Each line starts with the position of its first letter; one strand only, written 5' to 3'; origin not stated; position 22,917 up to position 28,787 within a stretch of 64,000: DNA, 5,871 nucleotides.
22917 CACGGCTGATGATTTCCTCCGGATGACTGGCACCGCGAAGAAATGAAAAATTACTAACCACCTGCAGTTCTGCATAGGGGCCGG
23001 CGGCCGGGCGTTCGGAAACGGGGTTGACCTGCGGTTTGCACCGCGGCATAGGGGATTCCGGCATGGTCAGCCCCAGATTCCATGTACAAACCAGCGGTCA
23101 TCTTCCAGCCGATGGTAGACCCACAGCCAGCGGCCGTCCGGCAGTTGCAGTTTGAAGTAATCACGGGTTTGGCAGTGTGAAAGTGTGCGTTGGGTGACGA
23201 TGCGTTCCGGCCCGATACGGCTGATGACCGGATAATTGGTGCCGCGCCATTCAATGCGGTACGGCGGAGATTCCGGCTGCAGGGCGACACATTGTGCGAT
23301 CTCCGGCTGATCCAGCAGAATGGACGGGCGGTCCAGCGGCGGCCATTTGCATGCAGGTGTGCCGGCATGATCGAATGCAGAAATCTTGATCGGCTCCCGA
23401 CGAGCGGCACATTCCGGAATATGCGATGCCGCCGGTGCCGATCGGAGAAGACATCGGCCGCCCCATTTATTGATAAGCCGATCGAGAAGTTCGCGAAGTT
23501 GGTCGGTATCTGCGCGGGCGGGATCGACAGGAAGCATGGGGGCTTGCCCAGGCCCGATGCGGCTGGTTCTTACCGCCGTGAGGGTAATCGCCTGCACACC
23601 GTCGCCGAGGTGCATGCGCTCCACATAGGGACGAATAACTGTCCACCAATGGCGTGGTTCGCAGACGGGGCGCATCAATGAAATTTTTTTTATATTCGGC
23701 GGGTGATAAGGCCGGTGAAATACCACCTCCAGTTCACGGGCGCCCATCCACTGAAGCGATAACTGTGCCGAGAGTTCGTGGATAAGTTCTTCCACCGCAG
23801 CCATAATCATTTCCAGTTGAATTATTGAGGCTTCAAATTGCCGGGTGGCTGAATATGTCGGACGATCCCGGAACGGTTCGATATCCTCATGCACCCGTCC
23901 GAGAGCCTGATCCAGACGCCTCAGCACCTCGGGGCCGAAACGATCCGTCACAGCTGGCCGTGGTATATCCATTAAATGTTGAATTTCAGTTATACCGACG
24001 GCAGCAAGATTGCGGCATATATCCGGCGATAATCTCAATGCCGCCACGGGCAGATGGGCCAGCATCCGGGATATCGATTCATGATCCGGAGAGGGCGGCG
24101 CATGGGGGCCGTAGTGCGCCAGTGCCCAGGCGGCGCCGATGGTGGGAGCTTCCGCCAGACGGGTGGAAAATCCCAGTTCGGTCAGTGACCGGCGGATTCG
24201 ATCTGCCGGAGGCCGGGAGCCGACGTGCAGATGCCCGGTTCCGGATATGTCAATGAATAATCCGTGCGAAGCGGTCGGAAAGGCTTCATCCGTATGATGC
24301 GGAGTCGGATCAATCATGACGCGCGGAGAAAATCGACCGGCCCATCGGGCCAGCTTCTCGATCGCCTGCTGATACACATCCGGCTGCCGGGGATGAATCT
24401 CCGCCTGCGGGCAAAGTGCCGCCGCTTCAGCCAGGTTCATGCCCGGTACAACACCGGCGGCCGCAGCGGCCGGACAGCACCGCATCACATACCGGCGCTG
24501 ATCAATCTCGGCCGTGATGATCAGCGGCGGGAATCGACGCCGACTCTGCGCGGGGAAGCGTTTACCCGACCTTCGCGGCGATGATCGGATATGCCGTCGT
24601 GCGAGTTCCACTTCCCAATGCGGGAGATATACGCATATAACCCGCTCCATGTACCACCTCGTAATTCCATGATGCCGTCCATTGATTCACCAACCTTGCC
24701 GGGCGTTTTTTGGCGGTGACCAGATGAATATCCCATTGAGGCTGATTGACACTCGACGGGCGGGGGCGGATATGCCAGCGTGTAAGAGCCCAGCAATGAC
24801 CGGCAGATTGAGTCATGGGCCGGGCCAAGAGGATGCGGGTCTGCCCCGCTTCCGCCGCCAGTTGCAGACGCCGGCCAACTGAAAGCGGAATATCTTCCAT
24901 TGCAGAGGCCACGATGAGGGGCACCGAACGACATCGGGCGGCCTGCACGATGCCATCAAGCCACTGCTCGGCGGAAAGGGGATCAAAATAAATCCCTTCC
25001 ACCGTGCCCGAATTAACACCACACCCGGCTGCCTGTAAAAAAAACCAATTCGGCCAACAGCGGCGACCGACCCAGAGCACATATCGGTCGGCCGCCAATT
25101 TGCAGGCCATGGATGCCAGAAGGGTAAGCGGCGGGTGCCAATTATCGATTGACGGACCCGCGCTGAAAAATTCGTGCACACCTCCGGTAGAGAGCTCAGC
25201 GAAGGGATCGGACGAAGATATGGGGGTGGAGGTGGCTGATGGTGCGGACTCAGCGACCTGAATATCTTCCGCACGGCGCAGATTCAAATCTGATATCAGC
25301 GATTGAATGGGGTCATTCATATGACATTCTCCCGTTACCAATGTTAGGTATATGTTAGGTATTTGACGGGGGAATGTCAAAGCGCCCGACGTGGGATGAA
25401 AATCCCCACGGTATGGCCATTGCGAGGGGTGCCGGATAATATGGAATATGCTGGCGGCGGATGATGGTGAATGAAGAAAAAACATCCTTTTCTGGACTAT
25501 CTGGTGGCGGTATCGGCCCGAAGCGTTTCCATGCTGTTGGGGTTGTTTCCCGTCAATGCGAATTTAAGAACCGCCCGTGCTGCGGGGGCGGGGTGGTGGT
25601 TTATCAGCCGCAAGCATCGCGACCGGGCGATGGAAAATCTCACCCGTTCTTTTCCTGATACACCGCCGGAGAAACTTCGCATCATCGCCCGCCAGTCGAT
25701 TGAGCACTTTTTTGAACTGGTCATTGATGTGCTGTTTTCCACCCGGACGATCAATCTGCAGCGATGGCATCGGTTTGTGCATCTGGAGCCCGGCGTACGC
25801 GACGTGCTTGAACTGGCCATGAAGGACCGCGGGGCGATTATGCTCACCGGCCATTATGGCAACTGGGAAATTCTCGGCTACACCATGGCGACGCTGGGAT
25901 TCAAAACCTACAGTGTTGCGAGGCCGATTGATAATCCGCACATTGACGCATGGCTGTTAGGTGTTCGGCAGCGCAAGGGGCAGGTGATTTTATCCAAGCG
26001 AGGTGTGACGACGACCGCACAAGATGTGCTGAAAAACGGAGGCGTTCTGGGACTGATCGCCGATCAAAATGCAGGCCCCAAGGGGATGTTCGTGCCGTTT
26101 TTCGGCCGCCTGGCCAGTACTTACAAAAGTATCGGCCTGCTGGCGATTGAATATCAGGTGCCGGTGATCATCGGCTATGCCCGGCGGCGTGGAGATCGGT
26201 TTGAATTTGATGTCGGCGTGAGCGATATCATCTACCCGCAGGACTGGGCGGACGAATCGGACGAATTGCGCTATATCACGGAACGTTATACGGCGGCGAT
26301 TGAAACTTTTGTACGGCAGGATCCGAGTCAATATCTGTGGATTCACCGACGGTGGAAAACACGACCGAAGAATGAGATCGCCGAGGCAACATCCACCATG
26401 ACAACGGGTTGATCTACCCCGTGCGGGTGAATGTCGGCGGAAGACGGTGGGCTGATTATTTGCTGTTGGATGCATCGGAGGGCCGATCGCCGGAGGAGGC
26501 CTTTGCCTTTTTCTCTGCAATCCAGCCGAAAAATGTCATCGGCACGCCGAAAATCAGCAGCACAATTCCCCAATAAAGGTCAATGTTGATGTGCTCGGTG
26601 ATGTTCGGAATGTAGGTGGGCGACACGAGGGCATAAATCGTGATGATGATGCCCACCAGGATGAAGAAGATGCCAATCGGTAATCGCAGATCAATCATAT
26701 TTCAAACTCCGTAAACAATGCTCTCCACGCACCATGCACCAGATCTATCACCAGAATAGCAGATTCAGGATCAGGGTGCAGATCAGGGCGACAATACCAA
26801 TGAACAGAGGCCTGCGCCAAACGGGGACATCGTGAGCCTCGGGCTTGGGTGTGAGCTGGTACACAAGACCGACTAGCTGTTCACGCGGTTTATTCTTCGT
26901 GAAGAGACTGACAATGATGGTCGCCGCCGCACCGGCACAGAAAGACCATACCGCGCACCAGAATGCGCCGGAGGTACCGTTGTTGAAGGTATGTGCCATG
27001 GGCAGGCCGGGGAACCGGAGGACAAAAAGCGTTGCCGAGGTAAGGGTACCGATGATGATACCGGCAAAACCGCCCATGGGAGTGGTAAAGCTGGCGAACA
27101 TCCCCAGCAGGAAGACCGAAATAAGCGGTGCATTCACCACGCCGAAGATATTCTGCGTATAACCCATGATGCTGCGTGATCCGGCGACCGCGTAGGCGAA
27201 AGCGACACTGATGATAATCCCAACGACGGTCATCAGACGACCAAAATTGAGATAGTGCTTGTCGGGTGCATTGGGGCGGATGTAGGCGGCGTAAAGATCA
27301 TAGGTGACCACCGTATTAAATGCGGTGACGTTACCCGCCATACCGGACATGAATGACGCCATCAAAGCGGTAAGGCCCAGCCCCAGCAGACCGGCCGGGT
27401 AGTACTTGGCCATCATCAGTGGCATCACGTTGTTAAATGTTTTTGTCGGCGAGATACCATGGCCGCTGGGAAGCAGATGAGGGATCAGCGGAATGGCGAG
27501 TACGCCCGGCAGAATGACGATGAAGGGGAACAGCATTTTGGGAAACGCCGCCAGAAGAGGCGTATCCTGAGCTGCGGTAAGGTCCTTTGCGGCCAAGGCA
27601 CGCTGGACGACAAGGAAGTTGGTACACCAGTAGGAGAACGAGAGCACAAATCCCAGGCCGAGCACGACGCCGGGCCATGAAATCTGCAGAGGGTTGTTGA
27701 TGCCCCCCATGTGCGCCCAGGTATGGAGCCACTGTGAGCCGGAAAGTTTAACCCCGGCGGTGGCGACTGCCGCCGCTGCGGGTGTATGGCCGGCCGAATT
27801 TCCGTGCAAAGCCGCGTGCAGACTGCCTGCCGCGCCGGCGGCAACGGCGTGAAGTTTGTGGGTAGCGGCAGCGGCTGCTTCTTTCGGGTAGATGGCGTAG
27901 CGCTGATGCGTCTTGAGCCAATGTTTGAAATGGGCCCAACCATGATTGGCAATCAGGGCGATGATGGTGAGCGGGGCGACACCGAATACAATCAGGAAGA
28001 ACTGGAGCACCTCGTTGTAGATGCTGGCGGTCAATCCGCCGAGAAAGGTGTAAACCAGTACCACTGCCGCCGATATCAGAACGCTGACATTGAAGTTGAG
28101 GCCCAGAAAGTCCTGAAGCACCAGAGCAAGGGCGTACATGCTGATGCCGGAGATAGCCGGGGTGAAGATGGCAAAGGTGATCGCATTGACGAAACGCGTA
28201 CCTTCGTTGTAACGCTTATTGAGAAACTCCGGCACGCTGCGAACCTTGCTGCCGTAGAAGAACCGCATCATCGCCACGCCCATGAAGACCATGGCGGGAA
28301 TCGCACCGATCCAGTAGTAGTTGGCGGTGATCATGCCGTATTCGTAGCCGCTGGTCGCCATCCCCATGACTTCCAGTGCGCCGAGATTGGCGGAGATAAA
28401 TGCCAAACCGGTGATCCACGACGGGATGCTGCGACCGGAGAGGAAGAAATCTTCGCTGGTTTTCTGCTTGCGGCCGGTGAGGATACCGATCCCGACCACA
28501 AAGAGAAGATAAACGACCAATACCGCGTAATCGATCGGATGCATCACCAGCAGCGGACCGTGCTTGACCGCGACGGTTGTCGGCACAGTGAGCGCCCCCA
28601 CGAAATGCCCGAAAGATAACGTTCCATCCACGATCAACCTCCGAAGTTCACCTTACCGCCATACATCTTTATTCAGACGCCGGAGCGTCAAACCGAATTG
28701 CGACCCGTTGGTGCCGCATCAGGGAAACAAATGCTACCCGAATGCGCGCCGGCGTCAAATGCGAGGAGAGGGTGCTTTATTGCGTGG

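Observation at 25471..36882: Contiguous envelope-lipid trafficking block: LpxL-like acyltransferase, PqiABC and a 1448-aa AsmA/TamB-like protein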

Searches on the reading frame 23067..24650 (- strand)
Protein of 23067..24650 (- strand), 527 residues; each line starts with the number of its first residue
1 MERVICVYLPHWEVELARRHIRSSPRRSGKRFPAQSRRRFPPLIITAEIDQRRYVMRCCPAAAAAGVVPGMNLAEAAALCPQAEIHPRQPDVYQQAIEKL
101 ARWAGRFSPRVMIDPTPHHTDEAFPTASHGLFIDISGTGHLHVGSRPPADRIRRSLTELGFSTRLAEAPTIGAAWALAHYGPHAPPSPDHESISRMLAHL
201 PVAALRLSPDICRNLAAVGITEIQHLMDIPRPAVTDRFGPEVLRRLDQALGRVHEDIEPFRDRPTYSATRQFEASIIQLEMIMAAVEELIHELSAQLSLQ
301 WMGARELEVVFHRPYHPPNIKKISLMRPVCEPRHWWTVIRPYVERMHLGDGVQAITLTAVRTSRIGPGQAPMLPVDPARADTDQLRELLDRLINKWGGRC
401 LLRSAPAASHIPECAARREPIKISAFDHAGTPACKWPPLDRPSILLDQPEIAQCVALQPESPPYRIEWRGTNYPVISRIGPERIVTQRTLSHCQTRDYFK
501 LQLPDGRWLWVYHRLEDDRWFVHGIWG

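Call 7: search_protein_families(library=pfam, proteins=[window:23067-24650:-], max_evalue=0.001)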
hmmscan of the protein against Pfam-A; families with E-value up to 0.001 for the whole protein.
window:23067-24650:- (527 aa): 1 family
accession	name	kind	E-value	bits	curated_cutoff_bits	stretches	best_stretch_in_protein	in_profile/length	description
PF00817.25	IMS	-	1.9e-11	44.5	23.2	1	42-175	22-144/148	impB/mucB/samB family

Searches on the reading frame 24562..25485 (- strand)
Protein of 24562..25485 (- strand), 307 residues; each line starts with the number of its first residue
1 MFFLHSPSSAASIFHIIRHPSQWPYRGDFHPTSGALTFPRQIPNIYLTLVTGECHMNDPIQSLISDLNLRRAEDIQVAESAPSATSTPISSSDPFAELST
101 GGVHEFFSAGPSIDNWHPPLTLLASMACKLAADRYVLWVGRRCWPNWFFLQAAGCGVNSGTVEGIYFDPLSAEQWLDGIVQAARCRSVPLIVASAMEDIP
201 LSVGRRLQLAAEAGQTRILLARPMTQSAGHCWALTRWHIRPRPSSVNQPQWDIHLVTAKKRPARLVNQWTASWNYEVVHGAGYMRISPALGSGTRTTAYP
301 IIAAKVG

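Call 7: search_protein_families(library=pfam, proteins=[window:24562-25485:-], max_evalue=0.001)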
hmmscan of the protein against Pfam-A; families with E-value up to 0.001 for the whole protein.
window:24562-25485:- (307 aa): 0 families

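Call 82: search_protein_families(library=ncbifam, proteins=[window:24562-25320:-], max_evalue=0.001)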
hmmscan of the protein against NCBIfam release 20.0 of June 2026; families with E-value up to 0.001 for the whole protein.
window:24562-25320:- (252 aa): 1 family
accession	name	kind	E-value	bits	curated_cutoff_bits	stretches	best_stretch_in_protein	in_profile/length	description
NF033429.2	ImuA_translesion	equivalog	4.9e-06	26.6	150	1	46-190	35-171/181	translesion DNA synthesis-associated protein ImuA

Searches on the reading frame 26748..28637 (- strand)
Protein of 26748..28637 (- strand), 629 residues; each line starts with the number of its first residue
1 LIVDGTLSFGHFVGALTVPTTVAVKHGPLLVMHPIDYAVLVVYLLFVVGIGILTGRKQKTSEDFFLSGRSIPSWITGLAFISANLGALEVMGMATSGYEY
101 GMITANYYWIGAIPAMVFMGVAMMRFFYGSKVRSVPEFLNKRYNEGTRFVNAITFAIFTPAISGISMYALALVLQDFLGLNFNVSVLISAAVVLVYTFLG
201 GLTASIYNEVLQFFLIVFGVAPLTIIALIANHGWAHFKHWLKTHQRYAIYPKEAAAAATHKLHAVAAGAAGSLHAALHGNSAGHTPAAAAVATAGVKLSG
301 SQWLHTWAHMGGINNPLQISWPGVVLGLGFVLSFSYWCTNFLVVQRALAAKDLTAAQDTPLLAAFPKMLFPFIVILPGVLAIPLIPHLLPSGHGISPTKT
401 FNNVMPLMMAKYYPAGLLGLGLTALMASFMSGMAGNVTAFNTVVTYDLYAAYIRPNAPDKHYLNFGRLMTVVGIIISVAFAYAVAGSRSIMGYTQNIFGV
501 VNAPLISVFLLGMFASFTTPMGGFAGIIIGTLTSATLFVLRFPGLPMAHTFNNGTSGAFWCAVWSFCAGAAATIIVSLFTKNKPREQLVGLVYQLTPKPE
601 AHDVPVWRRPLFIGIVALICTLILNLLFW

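Call 3: search_protein_families(library=pfam, proteins=[window:26748-28637:-], max_evalue=0.01)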
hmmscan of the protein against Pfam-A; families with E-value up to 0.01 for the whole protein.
window:26748-28637:- (629 aa): 1 family
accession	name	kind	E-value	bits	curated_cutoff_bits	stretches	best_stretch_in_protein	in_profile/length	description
PF00474.23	SSF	-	7.1e-46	157.3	22.8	1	64-530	1-406/406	Sodium:solute symporter family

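Call 4: search_protein_families(library=ncbifam, proteins=[window:26748-28637:-], max_evalue=0.01)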
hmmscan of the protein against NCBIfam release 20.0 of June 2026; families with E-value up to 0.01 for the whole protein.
window:26748-28637:- (629 aa): 9 families
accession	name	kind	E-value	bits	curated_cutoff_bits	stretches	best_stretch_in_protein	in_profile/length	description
TIGR00813.1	sss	superfamily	2e-68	231.3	184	2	319-530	203-411/411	sodium/solute symporter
NF007790.0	PRK10484.1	equivalog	7.2e-46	157.1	401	2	314-622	239-517/527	solute:sodium symporter family transporter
TIGR02121.1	Na_Pro_sym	equivalog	3.1e-27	95.4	515.5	2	39-247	6-221/488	sodium/proline symporter PutP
TIGR03648.1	Na_symport_lg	subfamily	4.3e-22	78.3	320.75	2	39-228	4-192/547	VC_2705 family sodium/solute symporter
NF011948.0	PRK15419.1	equivalog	2.8e-19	69.4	955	2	417-534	326-441/502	sodium/proline symporter PutP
TIGR02119.1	panF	equivalog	5.9e-16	58.5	328.05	2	40-256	7-231/471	sodium/pantothenate symporter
NF009135.0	PRK12488.1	subfamily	3e-07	29.4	850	1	37-229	32-227/549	cation/acetate symporter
TIGR02711.1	symport_actP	equivalog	5.4e-07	28.7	1099.25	1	33-228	28-226/549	cation/acetate symporter ActP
NF006903.2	PRK09395.1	subfamily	1.3e-06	27.1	750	1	38-230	36-231/552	cation/acetate symporter ActP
